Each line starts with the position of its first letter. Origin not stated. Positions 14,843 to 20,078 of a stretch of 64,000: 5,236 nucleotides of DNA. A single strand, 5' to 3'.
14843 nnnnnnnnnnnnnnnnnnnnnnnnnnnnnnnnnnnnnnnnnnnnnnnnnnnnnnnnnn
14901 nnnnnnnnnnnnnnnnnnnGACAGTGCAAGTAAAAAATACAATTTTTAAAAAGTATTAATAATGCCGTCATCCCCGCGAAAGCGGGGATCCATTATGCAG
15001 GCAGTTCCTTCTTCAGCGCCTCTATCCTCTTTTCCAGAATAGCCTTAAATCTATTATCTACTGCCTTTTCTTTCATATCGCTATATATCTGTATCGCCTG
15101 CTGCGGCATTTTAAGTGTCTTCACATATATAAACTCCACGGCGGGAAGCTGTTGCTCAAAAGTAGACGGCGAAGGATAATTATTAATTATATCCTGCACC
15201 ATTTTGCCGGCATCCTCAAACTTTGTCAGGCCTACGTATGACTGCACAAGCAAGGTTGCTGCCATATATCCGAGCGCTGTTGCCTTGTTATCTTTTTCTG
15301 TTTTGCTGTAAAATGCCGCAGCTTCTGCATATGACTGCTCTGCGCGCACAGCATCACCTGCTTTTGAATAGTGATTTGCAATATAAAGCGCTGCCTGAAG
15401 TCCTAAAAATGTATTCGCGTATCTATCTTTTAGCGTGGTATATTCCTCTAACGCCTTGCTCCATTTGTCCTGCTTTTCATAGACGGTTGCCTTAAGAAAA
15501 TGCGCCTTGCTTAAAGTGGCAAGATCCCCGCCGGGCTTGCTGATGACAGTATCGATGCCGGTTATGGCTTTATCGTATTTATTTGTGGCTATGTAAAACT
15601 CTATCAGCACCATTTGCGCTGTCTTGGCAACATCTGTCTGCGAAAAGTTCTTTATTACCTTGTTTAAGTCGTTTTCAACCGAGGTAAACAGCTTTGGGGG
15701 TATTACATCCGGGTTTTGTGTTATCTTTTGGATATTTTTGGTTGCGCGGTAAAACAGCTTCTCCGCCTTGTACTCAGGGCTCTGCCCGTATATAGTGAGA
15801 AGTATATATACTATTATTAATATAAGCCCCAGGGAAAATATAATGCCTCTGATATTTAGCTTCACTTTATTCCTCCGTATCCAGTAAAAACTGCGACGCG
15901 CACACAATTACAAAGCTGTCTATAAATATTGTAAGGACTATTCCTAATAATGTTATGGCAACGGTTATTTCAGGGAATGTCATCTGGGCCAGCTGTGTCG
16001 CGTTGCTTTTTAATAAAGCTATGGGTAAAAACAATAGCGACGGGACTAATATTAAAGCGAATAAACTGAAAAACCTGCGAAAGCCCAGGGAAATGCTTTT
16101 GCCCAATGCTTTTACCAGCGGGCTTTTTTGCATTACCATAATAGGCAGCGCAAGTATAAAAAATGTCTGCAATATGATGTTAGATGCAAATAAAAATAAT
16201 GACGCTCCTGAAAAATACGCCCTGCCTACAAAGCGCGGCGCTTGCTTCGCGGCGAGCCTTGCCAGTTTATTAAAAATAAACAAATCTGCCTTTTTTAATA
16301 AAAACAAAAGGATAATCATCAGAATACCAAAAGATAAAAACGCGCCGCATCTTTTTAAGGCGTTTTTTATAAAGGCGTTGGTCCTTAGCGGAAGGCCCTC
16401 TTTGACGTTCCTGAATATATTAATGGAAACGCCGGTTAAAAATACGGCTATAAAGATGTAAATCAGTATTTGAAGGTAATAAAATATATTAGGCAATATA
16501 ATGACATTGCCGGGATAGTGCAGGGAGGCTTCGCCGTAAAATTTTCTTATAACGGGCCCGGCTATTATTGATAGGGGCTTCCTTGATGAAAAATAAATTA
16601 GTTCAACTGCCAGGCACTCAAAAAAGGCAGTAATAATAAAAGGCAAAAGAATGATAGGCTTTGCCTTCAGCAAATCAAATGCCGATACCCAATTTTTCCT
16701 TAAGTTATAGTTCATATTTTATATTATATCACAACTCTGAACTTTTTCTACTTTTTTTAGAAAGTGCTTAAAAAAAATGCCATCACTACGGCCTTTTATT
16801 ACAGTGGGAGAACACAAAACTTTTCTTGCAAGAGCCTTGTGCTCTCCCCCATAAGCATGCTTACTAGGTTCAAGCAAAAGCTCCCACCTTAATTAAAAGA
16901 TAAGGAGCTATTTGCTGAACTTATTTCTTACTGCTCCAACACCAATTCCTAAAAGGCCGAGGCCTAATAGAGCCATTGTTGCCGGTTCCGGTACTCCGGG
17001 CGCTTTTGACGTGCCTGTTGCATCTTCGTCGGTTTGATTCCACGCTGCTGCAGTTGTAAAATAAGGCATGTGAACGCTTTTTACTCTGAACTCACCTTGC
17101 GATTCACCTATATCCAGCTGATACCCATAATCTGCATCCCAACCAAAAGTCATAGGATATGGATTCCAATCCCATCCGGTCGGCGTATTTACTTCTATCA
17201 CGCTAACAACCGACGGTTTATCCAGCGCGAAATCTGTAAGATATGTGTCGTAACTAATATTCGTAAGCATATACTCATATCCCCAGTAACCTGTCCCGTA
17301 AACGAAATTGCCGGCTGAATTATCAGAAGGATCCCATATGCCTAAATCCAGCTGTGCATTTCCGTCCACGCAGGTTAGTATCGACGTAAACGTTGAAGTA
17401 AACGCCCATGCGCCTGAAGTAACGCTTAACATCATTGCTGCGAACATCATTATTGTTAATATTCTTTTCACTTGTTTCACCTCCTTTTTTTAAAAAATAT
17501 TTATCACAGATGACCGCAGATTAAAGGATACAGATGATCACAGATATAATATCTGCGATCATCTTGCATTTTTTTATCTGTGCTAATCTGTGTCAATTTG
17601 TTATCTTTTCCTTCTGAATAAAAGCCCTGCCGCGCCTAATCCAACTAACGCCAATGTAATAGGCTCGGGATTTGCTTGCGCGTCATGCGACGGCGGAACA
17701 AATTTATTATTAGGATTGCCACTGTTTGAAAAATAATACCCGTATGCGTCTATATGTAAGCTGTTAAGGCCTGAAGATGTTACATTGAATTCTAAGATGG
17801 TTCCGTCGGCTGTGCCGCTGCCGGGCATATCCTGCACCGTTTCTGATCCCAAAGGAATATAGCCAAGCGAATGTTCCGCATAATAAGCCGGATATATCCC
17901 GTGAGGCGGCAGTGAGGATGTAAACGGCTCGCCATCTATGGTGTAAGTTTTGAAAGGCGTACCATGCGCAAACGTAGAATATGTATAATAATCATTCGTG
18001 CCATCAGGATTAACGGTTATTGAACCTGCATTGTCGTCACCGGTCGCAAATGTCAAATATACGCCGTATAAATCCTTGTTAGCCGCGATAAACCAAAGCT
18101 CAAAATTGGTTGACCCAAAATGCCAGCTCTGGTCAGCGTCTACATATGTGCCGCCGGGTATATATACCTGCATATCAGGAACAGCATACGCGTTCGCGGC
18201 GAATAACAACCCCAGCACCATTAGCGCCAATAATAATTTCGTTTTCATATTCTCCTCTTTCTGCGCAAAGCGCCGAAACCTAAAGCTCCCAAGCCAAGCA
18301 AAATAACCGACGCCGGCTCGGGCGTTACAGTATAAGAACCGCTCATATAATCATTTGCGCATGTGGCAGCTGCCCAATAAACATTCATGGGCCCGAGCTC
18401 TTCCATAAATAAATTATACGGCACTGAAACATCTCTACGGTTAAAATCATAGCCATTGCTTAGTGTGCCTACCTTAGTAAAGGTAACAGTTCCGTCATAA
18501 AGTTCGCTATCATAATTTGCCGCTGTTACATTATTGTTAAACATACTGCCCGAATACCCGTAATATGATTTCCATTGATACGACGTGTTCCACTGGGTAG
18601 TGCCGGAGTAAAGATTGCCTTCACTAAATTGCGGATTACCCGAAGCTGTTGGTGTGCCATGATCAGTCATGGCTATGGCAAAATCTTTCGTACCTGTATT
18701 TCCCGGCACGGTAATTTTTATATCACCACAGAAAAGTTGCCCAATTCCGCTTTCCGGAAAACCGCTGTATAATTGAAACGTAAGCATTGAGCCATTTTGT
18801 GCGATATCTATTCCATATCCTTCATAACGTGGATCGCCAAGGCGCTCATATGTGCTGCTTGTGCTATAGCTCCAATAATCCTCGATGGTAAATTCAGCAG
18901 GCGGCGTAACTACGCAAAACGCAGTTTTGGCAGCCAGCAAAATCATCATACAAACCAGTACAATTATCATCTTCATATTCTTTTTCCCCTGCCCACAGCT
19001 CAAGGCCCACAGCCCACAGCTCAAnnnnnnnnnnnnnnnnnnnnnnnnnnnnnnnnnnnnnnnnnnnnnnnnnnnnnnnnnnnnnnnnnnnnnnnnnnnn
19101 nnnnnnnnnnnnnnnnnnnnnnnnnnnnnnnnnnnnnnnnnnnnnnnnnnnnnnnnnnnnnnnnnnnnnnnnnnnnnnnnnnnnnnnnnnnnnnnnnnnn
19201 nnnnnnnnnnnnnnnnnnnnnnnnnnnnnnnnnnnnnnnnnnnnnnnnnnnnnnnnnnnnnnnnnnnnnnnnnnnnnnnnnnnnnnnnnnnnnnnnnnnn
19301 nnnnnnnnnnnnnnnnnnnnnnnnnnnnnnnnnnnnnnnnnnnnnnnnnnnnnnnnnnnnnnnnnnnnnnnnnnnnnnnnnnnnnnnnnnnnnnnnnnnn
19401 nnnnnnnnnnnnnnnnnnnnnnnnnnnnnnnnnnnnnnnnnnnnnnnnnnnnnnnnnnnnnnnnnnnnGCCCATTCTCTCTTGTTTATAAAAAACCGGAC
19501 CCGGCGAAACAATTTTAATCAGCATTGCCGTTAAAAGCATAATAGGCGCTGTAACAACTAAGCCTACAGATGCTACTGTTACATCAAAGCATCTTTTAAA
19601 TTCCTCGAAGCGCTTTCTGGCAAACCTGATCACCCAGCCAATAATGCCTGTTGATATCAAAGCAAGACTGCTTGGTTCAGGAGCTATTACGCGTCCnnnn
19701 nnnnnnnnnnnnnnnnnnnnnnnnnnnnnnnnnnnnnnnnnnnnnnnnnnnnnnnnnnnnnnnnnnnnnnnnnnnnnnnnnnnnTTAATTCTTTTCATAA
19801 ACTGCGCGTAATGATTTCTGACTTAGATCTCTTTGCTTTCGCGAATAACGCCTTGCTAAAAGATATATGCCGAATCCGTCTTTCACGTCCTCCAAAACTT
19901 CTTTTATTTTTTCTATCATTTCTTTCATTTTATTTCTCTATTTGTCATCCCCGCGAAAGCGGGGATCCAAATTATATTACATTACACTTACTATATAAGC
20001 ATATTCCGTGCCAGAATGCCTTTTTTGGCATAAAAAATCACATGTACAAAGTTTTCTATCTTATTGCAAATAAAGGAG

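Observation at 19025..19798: Phosphoglycosyl transferase whose N-terminal membrane anchor is a PEP-CTERM-like motif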

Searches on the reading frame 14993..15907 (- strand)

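Call 33: search_protein_families(library=ncbifam, proteins=[window:14993-15907:-], max_evalue=0.00001)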
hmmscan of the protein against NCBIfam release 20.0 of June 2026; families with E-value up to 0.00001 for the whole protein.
window:14993-15907:- (304 aa): 2 families
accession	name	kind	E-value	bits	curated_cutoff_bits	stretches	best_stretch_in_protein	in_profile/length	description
TIGR02795.1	tol_pal_ybgF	equivalog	4.7e-08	33.6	90.1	0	71-166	15-109/119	tol-pal system protein YbgF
TIGR03302.1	OM_YfiO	subfamily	9.9e-06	25.2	81.4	0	137-245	37-146/239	outer membrane protein assembly factor BamD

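Call 77: search_protein_families(library=pfam, proteins=[window:14993-15907:-], max_evalue=0.01)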
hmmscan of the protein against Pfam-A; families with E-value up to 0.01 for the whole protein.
window:14993-15907:- (304 aa): 9 families
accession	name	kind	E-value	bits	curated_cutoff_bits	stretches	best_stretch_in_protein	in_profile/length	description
PF14559.12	TPR_19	-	1.6e-06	28.8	25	0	97-122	27-52/68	Tetratricopeptide repeat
PF13174.12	TPR_6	-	1e-05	26.3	26.3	0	135-166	2-33/33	Tetratricopeptide repeat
PF09976.15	TPR_21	-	7e-05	23.1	25.5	0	77-124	95-142/193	Tetratricopeptide repeat-like domain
PF07719.23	TPR_2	-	0.00025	21.4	27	0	134-158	2-26/34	Tetratricopeptide repeat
PF25063.1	ARM_TT21_C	-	0.0003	21.2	35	0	81-157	81-153/209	Tetratricopeptide repeat protein 21 C-terminal ARM domain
PF13432.12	TPR_16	-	0.00042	21.1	32.7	0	138-200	2-61/65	Tetratricopeptide repeat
PF13424.12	TPR_12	-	0.00042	20.9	30.1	0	172-219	5-55/77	Tetratricopeptide repeat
PF13176.12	TPR_7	-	0.0026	18.2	27.9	0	136-157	2-23/36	Tetratricopeptide repeat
PF12895.13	ANAPC3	-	0.007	17.1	27.2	0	97-154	25-77/82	Anaphase-promoting complex, cyclosome, subunit 3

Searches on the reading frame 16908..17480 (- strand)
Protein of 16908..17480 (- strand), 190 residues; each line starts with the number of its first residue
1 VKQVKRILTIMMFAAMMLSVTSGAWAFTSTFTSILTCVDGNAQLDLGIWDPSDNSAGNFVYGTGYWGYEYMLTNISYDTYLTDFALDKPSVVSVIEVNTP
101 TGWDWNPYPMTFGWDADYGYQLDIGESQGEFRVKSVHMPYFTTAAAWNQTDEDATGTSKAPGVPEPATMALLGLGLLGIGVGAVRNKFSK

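Call 3: search_protein_families(library=ncbifam, proteins=[window:16908-17480:-], max_evalue=0.01)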
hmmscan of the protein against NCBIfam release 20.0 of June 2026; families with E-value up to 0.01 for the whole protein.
window:16908-17480:- (190 aa): 12 families
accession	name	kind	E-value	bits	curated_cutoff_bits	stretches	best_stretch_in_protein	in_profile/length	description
NF038125.1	PEP_CTERM_THxN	subfamily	1.8e-07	31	85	1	142-182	203-242/246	THxN family PEP-CTERM protein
NF041538.1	PEP_EDSA_1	subfamily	2.9e-07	30.5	100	1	155-185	279-306/307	EDSAP-1 family PEP-CTERM protein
NF033554.9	floc_PepA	equivalog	2.8e-06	27.3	80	1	162-185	236-259/261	flocculation-associated PEP-CTERM protein PepA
NF038129.1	PEP_NF038129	equivalog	0.00014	21.8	65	1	140-183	149-191/194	NF038129 family PEP-CTERM protein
TIGR02595.1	PEP_CTERM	domain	0.00018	22.1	16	1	163-186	1-22/24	PEP-CTERM sorting domain-containing protein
NF038120.1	PEP_CTERM_QFxxD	subfamily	0.0011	18.9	80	1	163-184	193-212/215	NF038120 family PEP-CTERM protein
NF038126.1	PEP_CTERM_FxDxF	subfamily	0.0019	18.4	50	1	156-185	135-164/165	FxDxF family PEP-CTERM protein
NF038118.1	PEP_CTERM_CCXG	equivalog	0.0019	17.9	90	1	158-183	171-196/199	CCXG family PEP-CTERM protein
NF038124.1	PEP_CTERM_TLD_A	exception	0.0021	17.7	100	1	162-186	210-234/235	PEP_CTERM-anchored TLD domain-containing protein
NF033947.0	PEP-cistern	hypoth_equivalog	0.0027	17.5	60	1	153-181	163-191/195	cistern family PEP-CTERM protein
NF038119.1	PEP_CTERM_MHFG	equivalog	0.0033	17.8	100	1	144-185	217-258/260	MHFG family PEP-CTERM protein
NF041927.1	Xrt_dep_XDP1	equivalog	0.0051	16.8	125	1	157-180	213-236/242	exosortase-dependent surface protein XDP1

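Call 4: search_protein_families(library=pfam, proteins=[window:16908-17480:-], max_evalue=0.01)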
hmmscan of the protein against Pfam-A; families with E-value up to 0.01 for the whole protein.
window:16908-17480:- (190 aa): 1 family
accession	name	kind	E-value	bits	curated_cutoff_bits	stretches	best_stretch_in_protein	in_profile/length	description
PF07589.16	PEP-CTERM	-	1.4e-06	28.5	20.7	1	163-181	2-19/24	PEP-CTERM motif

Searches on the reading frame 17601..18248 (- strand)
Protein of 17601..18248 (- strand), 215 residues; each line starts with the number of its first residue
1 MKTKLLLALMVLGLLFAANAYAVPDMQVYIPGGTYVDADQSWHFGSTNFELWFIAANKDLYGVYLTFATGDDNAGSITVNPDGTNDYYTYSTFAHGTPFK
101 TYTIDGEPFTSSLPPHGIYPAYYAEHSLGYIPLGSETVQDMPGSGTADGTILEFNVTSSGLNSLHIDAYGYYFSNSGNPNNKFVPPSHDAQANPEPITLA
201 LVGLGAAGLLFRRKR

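Call 3: search_protein_families(library=ncbifam, proteins=[window:17601-18248:-], max_evalue=0.01)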
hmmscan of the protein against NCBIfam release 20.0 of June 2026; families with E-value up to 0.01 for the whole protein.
window:17601-18248:- (215 aa): 5 families
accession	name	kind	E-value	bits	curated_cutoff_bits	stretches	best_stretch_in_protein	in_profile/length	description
NF038141.1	choice_anch_N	equivalog_domain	8.7e-29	101.4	40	1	22-191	1-184/184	choice-of-anchor N protein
TIGR02595.1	PEP_CTERM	domain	0.00028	21.5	16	1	194-215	2-23/24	PEP-CTERM sorting domain-containing protein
NF033554.9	floc_PepA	equivalog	0.00055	19.8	80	1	171-215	222-259/261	flocculation-associated PEP-CTERM protein PepA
NF038125.1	PEP_CTERM_THxN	subfamily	0.0027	17.3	85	1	194-215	224-245/246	THxN family PEP-CTERM protein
TIGR04126.1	PGF_CTERM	domain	0.0033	17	24.5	1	198-215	11-28/28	PGF-CTERM sorting domain-containing protein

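Call 4: search_protein_families(library=pfam, proteins=[window:17601-18248:-], max_evalue=0.01)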
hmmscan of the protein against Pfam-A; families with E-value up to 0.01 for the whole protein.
window:17601-18248:- (215 aa): 2 families
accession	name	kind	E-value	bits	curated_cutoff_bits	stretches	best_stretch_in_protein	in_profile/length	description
PF07589.16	PEP-CTERM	-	1.1e-05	25.7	20.7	1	194-214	3-24/24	PEP-CTERM motif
PF18204.6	PGF-CTERM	-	0.0045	17.3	18.8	0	198-214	7-23/23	PGF-CTERM motif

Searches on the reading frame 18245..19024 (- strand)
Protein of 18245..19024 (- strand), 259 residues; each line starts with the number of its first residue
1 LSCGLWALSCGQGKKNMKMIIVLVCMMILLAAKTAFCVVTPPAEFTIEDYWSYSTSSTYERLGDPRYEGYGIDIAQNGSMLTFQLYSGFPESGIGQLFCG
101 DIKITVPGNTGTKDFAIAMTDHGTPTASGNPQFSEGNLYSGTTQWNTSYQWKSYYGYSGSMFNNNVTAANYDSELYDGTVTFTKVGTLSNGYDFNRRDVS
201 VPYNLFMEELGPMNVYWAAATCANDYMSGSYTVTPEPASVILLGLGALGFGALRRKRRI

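Call 3: search_protein_families(library=ncbifam, proteins=[window:18245-19024:-], max_evalue=0.01)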
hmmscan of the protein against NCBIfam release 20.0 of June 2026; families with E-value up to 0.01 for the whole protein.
window:18245-19024:- (259 aa): 6 families
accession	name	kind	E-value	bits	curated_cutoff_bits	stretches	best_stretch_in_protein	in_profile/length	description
NF033554.9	floc_PepA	equivalog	1.2e-06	28.5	80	1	231-258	234-261/261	flocculation-associated PEP-CTERM protein PepA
TIGR02595.1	PEP_CTERM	domain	5.2e-06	26.9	16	1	234-258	1-24/24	PEP-CTERM sorting domain-containing protein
NF038125.1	PEP_CTERM_THxN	subfamily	3.4e-05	23.5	85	1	233-257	222-246/246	THxN family PEP-CTERM protein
TIGR03370.1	VPLPA-CTERM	domain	0.00024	21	25.35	1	237-258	4-25/25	VPLPA-CTERM sorting domain-containing protein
NF041538.1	PEP_EDSA_1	subfamily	0.00038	20.2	100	1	234-257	284-307/307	EDSAP-1 family PEP-CTERM protein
NF041927.1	Xrt_dep_XDP1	equivalog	0.0017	18.4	125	1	232-257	217-242/242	exosortase-dependent surface protein XDP1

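Call 4: search_protein_families(library=pfam, proteins=[window:18245-19024:-], max_evalue=0.01)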
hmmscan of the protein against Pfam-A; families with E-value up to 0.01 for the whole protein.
window:18245-19024:- (259 aa): 1 family
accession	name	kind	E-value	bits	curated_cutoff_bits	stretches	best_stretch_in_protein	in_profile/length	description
PF07589.16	PEP-CTERM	-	3.1e-06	27.5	20.7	1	234-255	2-24/24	PEP-CTERM motif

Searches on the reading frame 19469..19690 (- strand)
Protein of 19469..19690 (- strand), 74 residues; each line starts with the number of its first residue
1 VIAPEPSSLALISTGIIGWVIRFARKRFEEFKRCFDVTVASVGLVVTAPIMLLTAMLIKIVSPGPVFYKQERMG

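Call 45: find_related_loci(query=A3, collection=genome_contigs, flank=10000)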
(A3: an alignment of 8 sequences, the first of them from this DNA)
Query A3 (74 aa) in genome_contigs; peptide patterns used: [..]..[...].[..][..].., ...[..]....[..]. (x = any residue, [..] = any of these).
600 stretches matched a pattern (row limit reached: there are more); 559 encode a relative of the query (tblastn E <= 1e-3); the best 80 are kept; 80 distinct loci.
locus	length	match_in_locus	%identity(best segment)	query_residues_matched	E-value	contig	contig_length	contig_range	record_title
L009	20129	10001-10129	65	32-74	7e-15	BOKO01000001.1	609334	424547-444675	MAG: Chloroflexota bacterium BroJett021 DNA, sequence01, whole genome shotgun sequence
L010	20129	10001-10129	65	32-74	2e-14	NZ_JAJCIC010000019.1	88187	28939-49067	Lacrimispora sp. 210928-DFI.3.58 AJDDMMIN_19, whole genome shotgun sequence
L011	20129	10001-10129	60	32-74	6e-14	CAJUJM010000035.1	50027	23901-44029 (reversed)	MAG TPA_asm: uncultured Lachnospiraceae bacterium isolate MGBC140257 genome assembly, contig: MGBC140257.35, whole genom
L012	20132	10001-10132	52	31-74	1e-13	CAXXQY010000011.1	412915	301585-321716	MAG: bacterium isolate 57a1b92f-bc4a-4fd6-9813-ca89f61bdd80 genome assembly, contig: contig_11, whole genome shotgun seq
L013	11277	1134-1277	54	28-73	1e-13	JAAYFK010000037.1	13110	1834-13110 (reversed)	MAG: Clostridiaceae bacterium isolate AS07pgkLD_61 65072_AS07, whole genome shotgun sequence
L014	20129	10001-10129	58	32-74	1e-13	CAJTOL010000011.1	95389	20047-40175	MAG TPA_asm: uncultured Lachnospiraceae bacterium isolate MGBC104963 genome assembly, contig: MGBC104963.11, whole genom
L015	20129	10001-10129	58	32-74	1e-13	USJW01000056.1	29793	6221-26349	uncultured Clostridium sp. isolate UMGS1784 genome assembly, contig: NODE_527_length_29793_cov_12.852100, whole genome s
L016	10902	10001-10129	58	32-74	2e-13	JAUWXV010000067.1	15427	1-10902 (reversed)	MAG: bacterium isolate CSMAG_2693 CSMAG_2693_k141_380546_length_15427_cov_7.0000, whole genome shotgun sequence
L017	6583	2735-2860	62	32-73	4e-13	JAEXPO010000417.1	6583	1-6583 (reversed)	MAG: Bacillota bacterium isolate OH_HBrB_190 k127_2104166, whole genome shotgun sequence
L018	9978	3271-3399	60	32-74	9e-13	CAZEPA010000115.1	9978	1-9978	MAG TPA_asm: uncultured Anaerolineae bacterium isolate binchicken_co27_224 genome assembly, contig: NODE_12031_length_99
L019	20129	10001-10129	60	32-74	1e-12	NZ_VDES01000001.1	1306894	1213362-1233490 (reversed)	Sphingomonas ursincola strain KR-99 scaffold_0_pilon, whole genome shotgun sequence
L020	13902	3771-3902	52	31-74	1e-12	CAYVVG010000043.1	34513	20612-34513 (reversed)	MAG TPA_asm: uncultured Prolixibacteraceae bacterium isolate SRP220891_co1_52 genome assembly, contig: NODE_2427_length_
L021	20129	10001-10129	60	32-74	1e-12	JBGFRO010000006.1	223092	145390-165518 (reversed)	MAG: Bacteroidota bacterium isolate BA1A45.2019.Bin.33 NODE_59_length_223092_cov_11.946415, whole genome shotgun sequenc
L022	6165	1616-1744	49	32-74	1e-12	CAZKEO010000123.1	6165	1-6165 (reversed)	MAG TPA_asm: uncultured Eubacteriales bacterium isolate SRP302447_co1_221 genome assembly, contig: NODE_35258_length_616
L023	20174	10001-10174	44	9-74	1e-12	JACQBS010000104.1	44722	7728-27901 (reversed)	MAG: Nitrospinota bacterium isolate NC_groundwater_948_Pr1_S-0.2um_39_25 Montesol18-Sp2_coassembly_scaffold_580603, whol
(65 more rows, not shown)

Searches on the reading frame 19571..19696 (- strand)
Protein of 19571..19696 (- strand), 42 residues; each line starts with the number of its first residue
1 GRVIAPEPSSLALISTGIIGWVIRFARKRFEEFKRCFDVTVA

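Call 53: find_homologous_proteins(query=A5, max_evalue=1)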
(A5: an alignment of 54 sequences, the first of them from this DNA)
Query A5 (54 sequences) (42 aa, profile of the alignment): 12 proteins with E <= 1 among 81 candidates.
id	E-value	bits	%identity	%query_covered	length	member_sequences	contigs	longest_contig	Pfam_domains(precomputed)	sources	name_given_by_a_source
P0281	4.0e-5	41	50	71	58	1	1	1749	PF07589.17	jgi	jgi:hypothetical protein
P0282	6.0e-3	34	42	62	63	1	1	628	PF07589.17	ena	-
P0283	1.0e-2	33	63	19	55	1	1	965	PF07589.17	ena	-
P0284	2.6e-2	32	46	57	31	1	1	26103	PF07589.17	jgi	jgi:hypothetical protein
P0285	2.9e-2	32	60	60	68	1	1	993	PF07589.17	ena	-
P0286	3.8e-2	31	-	-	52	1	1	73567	PF07589.17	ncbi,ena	-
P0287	4.1e-2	31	41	64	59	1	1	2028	PF07589.17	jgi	jgi:carbohydrate-binding DOMON domain-containing protein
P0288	4.6e-2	31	50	19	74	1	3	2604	PF07589.17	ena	-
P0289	9.7e-2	30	75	19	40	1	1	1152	PF07589.17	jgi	jgi:hypothetical protein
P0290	2.2e-1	29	-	-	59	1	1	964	PF07589.17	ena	-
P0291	6.7e-1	27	34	69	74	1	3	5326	PF07589.17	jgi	jgi:PEP-CTERM motif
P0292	7.4e-1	27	64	26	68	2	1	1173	PF07589.17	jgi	-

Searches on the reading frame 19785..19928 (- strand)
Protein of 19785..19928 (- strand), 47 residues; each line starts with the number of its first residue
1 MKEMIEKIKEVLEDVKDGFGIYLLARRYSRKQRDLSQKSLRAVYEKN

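Call 77: search_protein_families(library=pfam, proteins=[window:19785-19928:-], max_evalue=0.01)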
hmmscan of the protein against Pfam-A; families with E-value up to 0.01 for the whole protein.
window:19785-19928:- (47 aa): 0 families
